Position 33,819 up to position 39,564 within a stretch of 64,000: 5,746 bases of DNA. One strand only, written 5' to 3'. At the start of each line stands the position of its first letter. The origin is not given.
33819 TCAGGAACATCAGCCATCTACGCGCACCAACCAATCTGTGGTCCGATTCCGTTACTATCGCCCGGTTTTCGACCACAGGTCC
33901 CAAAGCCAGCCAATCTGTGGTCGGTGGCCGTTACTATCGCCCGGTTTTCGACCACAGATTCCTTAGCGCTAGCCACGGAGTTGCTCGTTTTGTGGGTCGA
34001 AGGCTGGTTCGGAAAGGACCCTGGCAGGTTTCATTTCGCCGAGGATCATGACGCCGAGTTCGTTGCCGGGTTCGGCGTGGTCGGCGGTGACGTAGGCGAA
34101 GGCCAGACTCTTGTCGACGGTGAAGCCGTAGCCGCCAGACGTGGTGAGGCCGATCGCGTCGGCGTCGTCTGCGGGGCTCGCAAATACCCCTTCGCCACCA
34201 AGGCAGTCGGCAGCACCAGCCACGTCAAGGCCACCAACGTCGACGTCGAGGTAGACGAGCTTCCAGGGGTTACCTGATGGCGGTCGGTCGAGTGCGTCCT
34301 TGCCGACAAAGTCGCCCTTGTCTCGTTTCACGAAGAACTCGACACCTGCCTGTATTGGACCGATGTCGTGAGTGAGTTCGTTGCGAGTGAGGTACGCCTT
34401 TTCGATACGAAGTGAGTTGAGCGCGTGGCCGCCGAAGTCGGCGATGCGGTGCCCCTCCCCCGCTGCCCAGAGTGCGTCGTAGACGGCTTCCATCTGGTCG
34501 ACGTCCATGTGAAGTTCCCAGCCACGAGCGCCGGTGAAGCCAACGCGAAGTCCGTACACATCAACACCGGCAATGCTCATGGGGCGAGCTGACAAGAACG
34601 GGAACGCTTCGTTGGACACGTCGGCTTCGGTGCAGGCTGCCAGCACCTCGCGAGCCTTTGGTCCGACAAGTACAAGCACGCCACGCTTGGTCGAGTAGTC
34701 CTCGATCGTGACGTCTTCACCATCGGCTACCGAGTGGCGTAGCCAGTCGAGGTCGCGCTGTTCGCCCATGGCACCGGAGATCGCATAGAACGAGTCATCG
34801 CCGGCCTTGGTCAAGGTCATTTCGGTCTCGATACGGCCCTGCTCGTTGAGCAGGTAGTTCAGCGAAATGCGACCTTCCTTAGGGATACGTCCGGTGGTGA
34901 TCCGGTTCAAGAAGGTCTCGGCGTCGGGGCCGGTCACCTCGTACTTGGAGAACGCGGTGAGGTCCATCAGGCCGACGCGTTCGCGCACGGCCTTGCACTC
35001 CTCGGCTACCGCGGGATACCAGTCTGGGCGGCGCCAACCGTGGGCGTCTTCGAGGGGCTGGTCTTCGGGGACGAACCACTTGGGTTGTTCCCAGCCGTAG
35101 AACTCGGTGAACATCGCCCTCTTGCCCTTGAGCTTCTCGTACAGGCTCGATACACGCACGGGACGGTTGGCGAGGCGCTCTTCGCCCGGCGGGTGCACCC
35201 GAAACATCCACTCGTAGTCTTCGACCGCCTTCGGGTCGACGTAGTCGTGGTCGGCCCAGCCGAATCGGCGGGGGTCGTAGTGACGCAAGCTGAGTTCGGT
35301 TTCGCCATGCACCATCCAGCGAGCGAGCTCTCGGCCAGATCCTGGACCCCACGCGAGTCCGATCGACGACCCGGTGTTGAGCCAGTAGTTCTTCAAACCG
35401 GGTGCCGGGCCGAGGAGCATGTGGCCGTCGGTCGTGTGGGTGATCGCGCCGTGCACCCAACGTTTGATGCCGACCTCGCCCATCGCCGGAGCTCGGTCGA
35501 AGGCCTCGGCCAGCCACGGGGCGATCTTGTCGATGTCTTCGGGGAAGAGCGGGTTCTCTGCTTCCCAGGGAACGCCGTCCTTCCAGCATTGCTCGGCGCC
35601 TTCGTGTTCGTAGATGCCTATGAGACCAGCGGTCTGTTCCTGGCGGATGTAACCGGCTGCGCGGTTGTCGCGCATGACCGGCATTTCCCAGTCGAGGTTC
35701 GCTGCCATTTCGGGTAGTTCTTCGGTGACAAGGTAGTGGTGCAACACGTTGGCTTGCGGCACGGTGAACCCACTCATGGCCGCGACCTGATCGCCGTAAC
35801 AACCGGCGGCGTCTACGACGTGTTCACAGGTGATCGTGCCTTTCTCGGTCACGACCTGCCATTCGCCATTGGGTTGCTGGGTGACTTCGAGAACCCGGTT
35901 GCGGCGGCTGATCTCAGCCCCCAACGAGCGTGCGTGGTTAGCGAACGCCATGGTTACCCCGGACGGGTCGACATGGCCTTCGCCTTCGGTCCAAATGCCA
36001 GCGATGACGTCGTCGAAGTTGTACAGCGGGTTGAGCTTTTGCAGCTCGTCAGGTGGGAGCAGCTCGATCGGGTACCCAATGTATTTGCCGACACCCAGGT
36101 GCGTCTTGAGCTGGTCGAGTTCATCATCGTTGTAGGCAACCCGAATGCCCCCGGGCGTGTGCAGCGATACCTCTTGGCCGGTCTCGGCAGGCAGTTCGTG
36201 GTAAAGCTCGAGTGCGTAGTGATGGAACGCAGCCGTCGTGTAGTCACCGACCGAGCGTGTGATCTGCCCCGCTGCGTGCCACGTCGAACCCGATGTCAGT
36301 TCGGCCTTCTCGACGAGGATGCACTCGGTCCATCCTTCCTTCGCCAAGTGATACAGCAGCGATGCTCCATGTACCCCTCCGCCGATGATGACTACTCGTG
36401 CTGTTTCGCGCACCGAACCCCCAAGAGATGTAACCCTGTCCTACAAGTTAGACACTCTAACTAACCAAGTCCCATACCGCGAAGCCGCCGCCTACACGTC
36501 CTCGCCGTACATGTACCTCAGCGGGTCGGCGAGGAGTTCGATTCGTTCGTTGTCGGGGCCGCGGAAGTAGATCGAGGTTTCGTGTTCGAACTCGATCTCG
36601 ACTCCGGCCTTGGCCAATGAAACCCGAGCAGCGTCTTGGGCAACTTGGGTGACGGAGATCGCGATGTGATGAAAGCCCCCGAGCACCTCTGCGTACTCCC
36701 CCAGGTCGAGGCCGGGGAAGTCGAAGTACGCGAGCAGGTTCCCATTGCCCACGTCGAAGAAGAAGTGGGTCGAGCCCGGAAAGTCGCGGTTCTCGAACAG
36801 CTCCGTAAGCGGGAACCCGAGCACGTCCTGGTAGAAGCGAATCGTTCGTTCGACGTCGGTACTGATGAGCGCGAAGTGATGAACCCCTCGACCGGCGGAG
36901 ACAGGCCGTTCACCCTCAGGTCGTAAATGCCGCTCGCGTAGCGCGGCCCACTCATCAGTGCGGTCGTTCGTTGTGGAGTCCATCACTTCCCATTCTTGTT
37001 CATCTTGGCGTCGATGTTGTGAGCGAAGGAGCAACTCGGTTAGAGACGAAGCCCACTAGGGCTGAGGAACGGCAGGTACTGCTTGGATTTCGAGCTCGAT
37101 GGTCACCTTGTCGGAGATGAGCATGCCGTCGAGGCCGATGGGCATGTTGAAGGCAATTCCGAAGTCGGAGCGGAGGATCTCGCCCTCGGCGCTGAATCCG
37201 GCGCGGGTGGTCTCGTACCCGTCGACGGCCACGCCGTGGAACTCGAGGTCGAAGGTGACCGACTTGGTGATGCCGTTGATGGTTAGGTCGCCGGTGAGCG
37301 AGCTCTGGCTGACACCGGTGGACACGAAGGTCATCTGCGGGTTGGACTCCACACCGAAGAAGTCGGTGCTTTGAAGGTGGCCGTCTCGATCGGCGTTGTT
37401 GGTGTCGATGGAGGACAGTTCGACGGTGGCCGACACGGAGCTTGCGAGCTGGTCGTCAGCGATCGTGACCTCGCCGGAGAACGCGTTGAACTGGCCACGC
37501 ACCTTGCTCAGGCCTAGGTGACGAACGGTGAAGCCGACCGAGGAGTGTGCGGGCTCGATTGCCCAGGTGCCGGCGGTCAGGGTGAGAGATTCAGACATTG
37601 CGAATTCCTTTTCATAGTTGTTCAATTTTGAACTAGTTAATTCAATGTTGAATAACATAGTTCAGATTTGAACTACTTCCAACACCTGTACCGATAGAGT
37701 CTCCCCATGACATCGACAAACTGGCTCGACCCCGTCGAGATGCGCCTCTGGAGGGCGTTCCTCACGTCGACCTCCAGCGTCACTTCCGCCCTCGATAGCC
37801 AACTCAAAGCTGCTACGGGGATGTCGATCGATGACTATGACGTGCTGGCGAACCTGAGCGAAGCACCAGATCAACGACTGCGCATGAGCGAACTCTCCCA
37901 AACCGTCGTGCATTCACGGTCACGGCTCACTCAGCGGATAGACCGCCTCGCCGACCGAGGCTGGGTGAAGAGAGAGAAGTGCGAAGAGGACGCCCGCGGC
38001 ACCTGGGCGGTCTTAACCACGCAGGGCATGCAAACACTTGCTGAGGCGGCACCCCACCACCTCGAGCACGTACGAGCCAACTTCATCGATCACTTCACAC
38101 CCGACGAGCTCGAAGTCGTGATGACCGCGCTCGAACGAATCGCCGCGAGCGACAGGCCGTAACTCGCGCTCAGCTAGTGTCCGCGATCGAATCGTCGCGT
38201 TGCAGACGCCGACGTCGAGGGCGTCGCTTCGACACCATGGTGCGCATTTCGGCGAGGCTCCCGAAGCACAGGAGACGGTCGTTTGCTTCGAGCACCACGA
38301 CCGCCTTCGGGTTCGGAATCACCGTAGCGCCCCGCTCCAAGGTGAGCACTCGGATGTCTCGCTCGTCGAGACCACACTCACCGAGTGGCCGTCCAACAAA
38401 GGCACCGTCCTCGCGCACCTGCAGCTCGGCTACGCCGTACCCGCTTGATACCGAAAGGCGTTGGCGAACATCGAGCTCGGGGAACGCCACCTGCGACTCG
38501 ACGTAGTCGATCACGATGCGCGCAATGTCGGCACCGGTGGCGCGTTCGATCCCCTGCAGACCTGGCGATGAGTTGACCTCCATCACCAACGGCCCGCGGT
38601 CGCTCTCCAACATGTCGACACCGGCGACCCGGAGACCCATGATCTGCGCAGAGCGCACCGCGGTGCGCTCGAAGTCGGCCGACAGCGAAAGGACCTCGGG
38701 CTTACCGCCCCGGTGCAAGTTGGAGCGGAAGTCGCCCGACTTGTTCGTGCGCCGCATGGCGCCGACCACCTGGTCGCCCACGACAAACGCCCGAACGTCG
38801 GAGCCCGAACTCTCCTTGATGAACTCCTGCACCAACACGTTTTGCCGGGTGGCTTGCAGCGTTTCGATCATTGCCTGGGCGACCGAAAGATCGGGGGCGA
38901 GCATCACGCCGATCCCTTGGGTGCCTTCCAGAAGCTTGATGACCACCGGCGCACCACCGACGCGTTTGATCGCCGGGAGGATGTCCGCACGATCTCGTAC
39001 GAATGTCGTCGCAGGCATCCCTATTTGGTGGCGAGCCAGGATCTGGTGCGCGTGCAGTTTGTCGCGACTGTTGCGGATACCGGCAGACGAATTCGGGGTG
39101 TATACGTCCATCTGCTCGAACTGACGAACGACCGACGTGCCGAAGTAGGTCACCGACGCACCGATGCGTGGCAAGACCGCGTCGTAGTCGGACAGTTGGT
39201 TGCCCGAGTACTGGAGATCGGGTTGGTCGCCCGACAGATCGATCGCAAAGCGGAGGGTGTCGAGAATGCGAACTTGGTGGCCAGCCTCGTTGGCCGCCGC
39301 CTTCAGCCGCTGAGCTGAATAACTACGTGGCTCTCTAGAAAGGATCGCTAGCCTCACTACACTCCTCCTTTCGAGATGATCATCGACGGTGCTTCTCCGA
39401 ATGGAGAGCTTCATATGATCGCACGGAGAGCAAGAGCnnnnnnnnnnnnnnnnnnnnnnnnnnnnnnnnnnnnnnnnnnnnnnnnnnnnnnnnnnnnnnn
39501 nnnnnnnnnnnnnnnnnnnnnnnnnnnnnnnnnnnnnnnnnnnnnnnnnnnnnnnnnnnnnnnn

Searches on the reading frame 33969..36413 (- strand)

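Call 32: search_protein_families(library=pfam, proteins=[window:33969-36413:-], max_evalue=0.00001)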
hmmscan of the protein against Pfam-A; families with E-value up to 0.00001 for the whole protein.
window:33969-36413:- (814 aa): 4 families
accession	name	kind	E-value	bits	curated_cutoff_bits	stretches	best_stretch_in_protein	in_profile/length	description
PF01571.26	GCV_T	-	8.2e-68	228.8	25.6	1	424-694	1-255/255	Aminomethyltransferase folate-binding domain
PF01266.30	DAO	-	1.4e-60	206.2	27.9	1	6-366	1-353/353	FAD dependent oxidoreductase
PF08669.17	GCV_T_C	-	2.1e-15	56.8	25.9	1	730-806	7-80/80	Glycine cleavage T-protein C-terminal barrel domain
PF16350.10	FAO_M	-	1.6e-08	35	27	1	369-422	1-56/56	FAD dependent oxidoreductase central domain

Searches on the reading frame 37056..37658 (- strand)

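Call 32: search_protein_families(library=pfam, proteins=[window:37056-37658:-], max_evalue=0.00001)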
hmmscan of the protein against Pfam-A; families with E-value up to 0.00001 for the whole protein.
window:37056-37658:- (200 aa): 1 family
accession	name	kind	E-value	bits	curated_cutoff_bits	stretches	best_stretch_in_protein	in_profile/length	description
PF04264.18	YceI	-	1.1e-51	175.6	23.7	1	32-193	1-150/150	YceI-like domain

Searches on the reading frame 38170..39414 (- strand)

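Call 32: search_protein_families(library=pfam, proteins=[window:38170-39414:-], max_evalue=0.00001)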
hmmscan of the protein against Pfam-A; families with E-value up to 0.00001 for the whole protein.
window:38170-39414:- (414 aa): 6 families
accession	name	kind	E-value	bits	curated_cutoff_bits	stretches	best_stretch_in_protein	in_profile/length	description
PF08443.16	RimK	-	6.2e-61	205.7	21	1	117-305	2-188/188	RimK-like ATP-grasp domain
PF18030.7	Rimk_N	-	1.4e-33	115.5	26.4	1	21-113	2-94/94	RimK PreATP-grasp domain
PF02955.21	GSH-S_ATP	-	3.1e-16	59.7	23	1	133-292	12-173/175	Prokaryotic glutathione synthetase, ATP-grasp domain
PF02080.26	TrkA_C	-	2.5e-08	34.1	27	1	328-392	1-65/71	TrkA-C domain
PF14397.11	ATPgrasp_ST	-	8.8e-08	32.1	31.4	0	251-295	221-267/278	Sugar-transfer associated ATP-grasp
PF02655.19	ATP-grasp_3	-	2.7e-06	28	23.2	1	118-282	3-155/160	ATP-grasp domain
